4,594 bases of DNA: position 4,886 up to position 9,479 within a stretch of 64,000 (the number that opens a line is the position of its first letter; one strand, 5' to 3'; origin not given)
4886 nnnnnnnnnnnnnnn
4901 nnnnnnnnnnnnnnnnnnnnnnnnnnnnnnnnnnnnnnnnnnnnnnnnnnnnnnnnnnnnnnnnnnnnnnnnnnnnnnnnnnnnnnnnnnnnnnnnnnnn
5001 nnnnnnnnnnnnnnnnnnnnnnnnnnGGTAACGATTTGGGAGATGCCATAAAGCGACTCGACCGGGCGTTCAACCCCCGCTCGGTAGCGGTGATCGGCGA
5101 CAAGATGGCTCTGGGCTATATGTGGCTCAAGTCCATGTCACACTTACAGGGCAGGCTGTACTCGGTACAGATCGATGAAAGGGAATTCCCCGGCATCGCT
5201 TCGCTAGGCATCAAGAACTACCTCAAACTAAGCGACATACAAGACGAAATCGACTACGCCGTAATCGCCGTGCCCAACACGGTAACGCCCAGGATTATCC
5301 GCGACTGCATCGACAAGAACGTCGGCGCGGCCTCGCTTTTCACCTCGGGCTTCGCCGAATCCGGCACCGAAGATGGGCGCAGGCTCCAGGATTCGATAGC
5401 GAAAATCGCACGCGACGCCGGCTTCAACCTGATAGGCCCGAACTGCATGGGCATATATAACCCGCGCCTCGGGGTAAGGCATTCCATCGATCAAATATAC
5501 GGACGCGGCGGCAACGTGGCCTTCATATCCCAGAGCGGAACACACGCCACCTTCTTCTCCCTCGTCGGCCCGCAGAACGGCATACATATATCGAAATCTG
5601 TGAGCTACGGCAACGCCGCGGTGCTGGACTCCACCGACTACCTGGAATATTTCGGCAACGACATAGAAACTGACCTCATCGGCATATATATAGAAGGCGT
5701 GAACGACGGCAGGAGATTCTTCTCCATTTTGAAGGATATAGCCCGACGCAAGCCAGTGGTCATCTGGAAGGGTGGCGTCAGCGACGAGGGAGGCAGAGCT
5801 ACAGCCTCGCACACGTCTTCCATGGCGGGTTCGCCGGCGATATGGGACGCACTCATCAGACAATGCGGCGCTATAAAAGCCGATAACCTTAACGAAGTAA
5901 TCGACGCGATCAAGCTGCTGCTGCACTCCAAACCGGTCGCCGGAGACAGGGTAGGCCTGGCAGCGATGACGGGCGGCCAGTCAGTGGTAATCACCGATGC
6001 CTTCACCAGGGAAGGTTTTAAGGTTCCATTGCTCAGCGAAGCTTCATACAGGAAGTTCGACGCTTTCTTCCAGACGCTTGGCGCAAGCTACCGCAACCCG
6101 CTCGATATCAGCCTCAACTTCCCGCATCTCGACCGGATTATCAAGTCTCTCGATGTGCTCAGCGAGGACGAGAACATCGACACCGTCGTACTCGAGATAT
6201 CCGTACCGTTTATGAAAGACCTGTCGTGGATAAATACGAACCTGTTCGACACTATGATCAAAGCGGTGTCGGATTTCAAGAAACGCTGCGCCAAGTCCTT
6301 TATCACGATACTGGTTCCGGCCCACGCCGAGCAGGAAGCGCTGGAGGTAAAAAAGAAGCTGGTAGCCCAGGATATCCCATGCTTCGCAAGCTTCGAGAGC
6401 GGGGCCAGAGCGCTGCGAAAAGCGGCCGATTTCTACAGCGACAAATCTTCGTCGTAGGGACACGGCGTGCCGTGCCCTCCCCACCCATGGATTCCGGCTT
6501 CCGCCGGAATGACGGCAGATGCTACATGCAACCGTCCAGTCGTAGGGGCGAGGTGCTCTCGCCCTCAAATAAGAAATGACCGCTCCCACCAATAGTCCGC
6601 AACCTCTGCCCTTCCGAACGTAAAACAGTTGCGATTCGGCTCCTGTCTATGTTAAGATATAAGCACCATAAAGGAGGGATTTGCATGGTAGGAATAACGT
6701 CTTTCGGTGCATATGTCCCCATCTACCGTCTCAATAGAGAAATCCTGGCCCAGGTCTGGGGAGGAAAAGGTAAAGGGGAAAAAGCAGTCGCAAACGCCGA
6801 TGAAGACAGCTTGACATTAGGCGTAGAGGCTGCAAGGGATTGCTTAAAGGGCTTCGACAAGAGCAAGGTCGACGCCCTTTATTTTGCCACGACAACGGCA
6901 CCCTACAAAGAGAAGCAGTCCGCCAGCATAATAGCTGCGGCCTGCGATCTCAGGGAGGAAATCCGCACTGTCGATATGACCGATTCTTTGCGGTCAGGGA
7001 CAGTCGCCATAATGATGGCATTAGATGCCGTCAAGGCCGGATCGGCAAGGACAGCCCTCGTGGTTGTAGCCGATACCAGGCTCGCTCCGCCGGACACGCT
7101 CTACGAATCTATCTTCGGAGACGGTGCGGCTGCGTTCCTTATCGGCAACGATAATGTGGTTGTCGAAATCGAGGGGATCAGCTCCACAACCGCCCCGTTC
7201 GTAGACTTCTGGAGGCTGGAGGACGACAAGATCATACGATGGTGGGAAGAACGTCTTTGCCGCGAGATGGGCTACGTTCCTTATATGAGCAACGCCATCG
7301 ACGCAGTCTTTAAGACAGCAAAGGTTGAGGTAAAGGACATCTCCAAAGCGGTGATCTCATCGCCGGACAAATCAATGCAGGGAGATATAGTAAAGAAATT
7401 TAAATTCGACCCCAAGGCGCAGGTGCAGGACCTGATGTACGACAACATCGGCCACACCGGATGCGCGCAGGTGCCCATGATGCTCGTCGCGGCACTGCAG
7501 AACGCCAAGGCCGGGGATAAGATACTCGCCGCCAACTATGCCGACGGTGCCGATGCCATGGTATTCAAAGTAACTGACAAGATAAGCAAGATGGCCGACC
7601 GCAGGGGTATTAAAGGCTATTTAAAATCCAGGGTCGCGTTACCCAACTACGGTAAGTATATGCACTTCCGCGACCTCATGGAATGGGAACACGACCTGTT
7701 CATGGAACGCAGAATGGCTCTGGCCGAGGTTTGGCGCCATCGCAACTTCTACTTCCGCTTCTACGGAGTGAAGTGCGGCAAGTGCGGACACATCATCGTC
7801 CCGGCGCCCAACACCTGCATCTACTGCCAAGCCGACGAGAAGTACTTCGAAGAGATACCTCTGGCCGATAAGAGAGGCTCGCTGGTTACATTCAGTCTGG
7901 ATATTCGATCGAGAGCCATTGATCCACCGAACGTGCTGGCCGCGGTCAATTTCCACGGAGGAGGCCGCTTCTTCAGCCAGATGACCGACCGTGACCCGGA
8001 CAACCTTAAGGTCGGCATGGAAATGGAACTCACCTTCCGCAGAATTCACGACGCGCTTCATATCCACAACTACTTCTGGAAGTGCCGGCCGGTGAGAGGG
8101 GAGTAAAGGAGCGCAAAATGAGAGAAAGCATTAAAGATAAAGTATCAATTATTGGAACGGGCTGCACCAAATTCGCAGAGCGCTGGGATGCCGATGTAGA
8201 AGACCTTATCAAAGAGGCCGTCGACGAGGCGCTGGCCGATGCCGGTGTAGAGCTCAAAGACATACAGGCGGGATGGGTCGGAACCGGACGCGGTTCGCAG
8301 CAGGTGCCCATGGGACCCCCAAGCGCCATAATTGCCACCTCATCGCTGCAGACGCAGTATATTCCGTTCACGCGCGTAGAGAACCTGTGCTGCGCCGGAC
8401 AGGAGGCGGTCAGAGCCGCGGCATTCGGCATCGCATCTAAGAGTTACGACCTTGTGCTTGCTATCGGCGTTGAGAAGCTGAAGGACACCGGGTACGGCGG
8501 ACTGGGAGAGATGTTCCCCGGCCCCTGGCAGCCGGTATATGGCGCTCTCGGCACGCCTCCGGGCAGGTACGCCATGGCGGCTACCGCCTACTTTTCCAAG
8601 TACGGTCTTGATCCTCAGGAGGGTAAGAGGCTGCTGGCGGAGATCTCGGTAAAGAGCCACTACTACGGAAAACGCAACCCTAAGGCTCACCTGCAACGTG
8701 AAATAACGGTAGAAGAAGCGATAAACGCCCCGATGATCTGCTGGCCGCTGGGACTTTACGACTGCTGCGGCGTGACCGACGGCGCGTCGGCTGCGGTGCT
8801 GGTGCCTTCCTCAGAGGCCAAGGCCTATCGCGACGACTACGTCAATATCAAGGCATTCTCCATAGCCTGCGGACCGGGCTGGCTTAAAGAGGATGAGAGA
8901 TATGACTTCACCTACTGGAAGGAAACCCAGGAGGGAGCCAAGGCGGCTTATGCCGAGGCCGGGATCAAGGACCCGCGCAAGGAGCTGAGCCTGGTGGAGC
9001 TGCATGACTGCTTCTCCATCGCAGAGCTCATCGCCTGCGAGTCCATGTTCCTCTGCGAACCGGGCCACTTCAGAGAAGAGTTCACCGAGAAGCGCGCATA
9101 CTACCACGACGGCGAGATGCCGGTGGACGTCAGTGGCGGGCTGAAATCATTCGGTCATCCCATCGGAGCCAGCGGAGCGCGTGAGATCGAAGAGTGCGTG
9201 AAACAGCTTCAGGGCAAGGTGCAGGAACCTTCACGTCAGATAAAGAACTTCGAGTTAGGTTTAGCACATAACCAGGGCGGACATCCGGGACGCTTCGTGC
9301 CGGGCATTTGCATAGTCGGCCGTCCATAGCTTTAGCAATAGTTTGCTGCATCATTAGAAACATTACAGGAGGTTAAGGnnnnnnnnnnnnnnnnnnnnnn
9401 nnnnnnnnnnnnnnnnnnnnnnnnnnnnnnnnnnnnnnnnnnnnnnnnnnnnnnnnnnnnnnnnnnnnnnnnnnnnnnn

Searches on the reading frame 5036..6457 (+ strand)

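Call 27: search_protein_families(library=pfam, proteins=[window:5036-6457:+], max_evalue=0.00001)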
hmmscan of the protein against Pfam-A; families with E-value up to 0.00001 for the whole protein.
window:5036-6457:+ (473 aa): 2 families
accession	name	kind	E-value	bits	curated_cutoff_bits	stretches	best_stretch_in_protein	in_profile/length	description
PF13607.11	Succ_CoA_lig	-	2.7e-44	150.7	27.4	1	159-295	2-138/138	Succinyl-CoA ligase like flavodoxin domain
PF13380.12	CoA_binding_2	-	8.7e-12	46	22.8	1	15-142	1-115/116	CoA binding domain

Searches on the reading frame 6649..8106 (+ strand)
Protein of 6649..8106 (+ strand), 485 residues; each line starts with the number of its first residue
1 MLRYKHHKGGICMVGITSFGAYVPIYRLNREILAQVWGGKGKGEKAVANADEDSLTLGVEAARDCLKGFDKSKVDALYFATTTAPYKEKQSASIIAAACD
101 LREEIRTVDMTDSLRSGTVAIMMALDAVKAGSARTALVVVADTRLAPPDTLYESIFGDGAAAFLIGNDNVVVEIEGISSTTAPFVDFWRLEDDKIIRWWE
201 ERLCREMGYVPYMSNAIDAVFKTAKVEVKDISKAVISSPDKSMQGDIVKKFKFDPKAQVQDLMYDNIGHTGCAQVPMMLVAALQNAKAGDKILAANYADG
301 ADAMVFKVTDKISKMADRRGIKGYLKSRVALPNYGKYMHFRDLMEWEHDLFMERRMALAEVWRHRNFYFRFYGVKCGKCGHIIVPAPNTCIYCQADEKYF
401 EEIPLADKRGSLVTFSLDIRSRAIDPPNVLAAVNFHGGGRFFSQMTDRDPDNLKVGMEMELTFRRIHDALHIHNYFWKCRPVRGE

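Call 27: search_protein_families(library=pfam, proteins=[window:6649-8106:+], max_evalue=0.00001)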
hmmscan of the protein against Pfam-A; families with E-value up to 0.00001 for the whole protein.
window:6649-8106:+ (485 aa): 3 families
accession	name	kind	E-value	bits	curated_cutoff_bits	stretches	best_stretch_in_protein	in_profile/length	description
PF01796.24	OB_ChsH2_C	-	1.1e-07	32.1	27.1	1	407-464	5-65/65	ChsH2, C-terminal OB-fold domain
PF08545.16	ACP_syn_III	-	1.3e-07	31.8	24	1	109-168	2-64/80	3-Oxoacyl-[acyl-carrier-protein (ACP)] synthase III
PF08541.16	ACP_syn_III_C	-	3.5e-07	30.7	26.6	1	223-300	3-80/90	3-Oxoacyl-[acyl-carrier-protein (ACP)] synthase III C terminal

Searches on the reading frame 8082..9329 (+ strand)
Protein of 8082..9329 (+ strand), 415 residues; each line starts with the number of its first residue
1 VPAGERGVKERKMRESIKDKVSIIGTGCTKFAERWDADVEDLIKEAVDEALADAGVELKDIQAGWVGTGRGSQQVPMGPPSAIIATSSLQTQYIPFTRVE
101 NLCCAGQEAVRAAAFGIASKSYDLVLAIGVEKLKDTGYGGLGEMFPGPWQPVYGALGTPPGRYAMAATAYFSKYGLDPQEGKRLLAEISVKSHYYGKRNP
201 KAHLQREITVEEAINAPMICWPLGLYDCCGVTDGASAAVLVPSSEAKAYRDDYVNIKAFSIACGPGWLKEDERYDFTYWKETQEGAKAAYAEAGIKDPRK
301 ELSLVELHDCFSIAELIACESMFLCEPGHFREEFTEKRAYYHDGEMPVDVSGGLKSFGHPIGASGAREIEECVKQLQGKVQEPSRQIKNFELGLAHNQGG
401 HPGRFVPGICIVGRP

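Call 27: search_protein_families(library=pfam, proteins=[window:8082-9329:+], max_evalue=0.00001)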
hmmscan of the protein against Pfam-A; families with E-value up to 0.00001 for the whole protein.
window:8082-9329:+ (415 aa): 3 families
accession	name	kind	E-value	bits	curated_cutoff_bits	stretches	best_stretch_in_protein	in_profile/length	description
PF22691.2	Thiolase_C_1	-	1.2e-28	100.1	28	1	272-401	11-133/144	Thiolase C-terminal domain-like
PF00108.29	Thiolase_N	-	1.3e-14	54.7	26.4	1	21-243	1-259/260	Thiolase, N-terminal domain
PF02803.24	Thiolase_C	-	1.6e-07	31.4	27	1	290-378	32-99/123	Thiolase, C-terminal domain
